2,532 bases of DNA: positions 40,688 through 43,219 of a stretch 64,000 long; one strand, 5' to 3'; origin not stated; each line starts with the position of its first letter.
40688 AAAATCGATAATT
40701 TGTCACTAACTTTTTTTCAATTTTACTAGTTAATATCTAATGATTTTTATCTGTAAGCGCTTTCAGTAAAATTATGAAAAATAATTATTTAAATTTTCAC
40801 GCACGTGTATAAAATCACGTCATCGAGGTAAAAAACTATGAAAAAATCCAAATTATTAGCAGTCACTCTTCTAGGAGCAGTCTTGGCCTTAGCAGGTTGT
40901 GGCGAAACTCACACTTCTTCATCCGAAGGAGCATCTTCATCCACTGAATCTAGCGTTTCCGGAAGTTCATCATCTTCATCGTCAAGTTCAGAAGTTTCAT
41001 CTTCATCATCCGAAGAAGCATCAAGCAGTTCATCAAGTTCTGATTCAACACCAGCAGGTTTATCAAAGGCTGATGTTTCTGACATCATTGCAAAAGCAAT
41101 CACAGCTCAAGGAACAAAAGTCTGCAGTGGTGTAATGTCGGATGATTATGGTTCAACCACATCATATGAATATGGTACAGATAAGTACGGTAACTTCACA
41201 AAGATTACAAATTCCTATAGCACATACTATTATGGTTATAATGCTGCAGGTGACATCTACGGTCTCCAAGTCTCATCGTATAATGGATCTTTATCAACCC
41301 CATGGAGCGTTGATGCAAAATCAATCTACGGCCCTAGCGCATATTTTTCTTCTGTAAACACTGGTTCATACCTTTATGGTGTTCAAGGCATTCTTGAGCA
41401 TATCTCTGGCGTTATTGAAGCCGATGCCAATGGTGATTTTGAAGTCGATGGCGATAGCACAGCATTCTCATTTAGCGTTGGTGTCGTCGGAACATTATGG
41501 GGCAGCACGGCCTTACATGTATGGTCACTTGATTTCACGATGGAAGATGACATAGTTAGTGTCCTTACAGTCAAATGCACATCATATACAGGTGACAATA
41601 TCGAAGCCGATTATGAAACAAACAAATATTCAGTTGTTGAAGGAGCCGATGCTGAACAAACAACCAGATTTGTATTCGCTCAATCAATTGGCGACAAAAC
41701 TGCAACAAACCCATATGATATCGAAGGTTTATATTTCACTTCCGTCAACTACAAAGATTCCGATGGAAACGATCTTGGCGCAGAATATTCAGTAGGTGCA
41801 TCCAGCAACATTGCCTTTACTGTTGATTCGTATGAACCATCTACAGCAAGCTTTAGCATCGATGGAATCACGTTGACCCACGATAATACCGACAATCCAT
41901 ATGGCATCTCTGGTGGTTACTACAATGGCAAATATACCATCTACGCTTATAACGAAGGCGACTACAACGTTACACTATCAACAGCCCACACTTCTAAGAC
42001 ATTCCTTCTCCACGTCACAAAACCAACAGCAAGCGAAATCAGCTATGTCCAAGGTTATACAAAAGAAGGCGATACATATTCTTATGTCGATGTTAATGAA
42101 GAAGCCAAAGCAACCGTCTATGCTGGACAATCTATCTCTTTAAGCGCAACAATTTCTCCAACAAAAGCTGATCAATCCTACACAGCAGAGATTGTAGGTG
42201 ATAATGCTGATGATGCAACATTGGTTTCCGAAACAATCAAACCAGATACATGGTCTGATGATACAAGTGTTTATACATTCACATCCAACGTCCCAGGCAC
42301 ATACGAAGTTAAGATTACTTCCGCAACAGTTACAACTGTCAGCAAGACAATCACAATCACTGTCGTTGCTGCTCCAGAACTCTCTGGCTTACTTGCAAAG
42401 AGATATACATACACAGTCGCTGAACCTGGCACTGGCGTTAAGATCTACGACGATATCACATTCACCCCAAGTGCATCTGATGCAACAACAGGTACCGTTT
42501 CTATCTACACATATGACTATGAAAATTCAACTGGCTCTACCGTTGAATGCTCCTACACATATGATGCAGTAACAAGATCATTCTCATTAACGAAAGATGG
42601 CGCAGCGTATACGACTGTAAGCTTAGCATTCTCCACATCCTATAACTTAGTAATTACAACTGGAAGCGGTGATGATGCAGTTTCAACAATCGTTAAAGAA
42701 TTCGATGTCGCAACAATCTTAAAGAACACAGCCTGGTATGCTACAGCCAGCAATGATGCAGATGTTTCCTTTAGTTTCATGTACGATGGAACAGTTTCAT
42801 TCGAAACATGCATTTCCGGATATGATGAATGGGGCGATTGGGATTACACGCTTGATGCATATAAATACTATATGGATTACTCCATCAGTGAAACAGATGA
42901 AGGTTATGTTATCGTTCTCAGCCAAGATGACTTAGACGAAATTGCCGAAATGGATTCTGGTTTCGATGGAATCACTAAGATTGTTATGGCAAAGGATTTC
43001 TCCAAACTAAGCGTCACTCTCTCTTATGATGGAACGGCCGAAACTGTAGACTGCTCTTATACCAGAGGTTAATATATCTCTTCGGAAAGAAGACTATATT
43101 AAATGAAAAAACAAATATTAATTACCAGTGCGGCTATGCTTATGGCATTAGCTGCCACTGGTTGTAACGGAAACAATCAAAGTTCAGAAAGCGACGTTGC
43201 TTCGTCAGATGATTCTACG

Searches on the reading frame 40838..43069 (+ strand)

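Call 27: search_protein_families(library=pfam, proteins=[window:40838-43069:+], max_evalue=0.00001)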
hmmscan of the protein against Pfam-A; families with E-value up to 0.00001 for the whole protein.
window:40838-43069:+ (744 aa): 0 families

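Call 101: search_protein_families(library=pfam, proteins=[window:40838-43069:+], max_evalue=0.1)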
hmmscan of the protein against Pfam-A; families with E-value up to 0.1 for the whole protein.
window:40838-43069:+ (744 aa): 1 family
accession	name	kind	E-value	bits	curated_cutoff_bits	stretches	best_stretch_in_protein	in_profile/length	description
PF16127.10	DUF4839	-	0.034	14.7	25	0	249-347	26-121/123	Domain of unknown function (DUF4839)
